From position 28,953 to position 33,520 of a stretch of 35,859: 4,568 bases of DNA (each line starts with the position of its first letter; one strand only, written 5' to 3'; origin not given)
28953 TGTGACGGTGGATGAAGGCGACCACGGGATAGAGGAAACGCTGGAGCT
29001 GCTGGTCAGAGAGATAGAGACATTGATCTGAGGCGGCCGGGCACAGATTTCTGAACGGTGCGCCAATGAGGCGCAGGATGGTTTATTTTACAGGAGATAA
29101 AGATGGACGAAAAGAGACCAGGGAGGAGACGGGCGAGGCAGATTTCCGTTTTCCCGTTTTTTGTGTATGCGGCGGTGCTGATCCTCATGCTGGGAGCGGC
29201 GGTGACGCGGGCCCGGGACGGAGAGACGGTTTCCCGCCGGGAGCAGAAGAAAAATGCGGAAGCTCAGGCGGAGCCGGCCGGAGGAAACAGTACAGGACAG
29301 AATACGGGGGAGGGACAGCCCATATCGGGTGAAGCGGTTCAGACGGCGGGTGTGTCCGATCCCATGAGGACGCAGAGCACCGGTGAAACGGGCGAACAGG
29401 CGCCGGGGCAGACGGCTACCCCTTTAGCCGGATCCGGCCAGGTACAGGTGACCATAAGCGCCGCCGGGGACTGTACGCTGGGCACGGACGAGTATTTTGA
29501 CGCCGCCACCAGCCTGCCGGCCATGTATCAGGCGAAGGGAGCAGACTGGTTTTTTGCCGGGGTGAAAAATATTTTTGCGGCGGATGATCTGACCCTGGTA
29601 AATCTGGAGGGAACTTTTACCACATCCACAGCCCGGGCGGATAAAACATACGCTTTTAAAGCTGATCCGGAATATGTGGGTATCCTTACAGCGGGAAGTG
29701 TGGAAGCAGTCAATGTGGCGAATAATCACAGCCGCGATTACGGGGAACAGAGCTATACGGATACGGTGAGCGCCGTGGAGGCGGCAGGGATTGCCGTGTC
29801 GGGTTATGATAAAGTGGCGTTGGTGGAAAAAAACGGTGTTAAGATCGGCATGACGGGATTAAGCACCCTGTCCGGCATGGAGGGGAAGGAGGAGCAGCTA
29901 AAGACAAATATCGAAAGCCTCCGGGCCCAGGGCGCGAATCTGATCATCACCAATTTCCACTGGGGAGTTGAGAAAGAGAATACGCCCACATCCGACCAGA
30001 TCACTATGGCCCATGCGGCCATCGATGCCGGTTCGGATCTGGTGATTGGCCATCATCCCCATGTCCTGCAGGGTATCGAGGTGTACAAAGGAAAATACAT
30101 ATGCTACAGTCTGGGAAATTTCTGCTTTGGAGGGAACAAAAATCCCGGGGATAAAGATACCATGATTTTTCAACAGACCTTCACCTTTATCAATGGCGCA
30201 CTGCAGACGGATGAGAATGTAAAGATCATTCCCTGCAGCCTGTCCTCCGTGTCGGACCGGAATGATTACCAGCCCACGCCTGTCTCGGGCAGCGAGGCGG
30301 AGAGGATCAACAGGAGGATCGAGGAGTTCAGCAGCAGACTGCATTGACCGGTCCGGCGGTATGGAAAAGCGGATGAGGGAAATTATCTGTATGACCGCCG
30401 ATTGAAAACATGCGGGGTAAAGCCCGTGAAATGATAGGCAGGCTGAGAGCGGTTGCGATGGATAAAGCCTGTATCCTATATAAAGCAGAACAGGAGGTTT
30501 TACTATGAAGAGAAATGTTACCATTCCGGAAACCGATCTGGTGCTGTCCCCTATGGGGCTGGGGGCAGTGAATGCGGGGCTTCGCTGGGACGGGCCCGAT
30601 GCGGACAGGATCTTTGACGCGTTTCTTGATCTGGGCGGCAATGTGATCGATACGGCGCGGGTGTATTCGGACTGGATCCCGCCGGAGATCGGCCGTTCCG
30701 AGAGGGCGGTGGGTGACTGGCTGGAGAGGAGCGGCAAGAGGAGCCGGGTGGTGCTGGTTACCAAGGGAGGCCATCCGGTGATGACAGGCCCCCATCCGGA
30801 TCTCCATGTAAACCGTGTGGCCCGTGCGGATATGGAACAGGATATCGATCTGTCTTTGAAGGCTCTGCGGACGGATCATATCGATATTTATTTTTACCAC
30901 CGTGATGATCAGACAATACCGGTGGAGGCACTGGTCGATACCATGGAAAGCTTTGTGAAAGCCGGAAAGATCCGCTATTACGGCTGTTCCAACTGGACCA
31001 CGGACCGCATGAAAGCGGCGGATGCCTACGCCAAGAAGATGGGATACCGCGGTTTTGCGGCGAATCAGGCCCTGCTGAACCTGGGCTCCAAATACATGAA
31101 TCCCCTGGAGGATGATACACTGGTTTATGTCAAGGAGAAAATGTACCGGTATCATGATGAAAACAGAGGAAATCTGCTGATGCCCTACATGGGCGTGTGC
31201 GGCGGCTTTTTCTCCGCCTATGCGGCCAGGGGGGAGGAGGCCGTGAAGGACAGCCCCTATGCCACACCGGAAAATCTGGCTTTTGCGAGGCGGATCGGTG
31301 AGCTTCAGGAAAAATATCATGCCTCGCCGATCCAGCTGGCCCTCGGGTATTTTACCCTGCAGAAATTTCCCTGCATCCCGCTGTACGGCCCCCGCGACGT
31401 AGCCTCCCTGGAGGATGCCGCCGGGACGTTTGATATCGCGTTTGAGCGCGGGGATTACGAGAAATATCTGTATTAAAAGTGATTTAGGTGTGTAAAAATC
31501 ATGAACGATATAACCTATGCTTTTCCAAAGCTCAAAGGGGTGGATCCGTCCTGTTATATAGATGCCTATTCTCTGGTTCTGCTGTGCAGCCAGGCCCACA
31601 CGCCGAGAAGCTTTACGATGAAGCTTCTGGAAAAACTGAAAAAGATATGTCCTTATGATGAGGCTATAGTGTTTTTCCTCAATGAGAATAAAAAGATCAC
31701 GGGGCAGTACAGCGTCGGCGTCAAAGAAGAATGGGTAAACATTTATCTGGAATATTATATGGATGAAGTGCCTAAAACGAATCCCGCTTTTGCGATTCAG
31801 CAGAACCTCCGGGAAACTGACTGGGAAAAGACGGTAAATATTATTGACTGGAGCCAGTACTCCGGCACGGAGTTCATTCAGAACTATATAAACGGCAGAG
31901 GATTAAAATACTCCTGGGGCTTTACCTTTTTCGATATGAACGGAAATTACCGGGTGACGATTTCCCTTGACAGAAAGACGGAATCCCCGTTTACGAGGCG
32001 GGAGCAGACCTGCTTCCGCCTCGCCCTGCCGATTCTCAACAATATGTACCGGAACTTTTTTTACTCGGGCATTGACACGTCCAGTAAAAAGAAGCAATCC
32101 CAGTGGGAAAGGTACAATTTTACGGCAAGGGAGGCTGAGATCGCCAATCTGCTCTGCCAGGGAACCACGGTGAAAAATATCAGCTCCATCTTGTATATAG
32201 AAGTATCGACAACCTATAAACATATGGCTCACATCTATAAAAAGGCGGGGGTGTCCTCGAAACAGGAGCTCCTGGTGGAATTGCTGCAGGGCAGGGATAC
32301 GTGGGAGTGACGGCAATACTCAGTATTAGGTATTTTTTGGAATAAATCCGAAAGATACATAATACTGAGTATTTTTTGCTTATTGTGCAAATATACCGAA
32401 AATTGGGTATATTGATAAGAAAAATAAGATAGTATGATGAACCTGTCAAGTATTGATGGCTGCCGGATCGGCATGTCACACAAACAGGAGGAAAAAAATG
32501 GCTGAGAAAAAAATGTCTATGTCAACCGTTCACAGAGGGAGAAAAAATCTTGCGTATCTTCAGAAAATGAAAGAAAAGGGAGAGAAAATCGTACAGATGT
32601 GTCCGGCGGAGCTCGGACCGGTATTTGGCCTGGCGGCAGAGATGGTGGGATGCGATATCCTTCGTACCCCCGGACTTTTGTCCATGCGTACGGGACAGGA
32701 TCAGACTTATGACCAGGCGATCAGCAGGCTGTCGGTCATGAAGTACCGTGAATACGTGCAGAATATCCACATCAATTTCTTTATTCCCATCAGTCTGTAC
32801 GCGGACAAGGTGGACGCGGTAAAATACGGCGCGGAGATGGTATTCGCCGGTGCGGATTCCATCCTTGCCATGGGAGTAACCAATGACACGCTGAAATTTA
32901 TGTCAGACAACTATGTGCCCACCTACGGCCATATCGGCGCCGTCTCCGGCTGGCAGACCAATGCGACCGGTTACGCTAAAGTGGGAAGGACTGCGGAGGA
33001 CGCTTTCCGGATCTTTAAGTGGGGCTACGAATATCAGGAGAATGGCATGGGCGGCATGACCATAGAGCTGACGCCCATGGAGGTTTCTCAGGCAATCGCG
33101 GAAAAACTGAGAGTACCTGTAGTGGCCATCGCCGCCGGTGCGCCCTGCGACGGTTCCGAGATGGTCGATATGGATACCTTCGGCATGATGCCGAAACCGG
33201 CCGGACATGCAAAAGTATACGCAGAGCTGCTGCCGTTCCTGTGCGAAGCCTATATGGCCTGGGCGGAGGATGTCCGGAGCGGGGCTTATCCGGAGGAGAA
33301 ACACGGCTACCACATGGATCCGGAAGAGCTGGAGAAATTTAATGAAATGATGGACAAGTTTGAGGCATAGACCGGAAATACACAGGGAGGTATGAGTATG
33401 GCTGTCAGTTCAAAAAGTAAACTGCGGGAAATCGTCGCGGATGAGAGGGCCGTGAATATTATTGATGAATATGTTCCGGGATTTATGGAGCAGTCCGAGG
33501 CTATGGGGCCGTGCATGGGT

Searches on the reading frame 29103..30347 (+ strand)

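Call 78: search_protein_families(library=pfam, proteins=[window:29103-30347:+], max_evalue=0.00001)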
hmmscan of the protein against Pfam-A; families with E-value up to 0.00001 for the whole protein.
window:29103-30347:+ (414 aa): 1 family
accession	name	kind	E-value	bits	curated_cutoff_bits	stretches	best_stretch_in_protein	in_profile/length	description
PF09587.15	PGA_cap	-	2.1e-56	191.7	27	1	117-342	1-253/255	Bacterial capsule synthesis protein PGA_cap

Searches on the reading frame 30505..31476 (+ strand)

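Call 78: search_protein_families(library=pfam, proteins=[window:30505-31476:+], max_evalue=0.00001)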
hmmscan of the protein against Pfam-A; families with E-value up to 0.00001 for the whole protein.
window:30505-31476:+ (323 aa): 1 family
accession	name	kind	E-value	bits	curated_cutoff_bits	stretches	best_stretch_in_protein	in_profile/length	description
PF00248.27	Aldo_ket_red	-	9.1e-45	153.4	24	1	17-318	2-283/291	Aldo/keto reductase family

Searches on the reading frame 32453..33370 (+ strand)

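Call 78: search_protein_families(library=pfam, proteins=[window:32453-33370:+], max_evalue=0.00001)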
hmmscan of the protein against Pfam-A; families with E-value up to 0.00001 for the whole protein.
window:32453-33370:+ (305 aa): 1 family
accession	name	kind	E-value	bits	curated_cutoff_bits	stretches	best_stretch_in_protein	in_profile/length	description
PF02548.21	Pantoate_transf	-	1.8e-39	136.2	28.7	1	31-282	2-259/259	Ketopantoate hydroxymethyltransferase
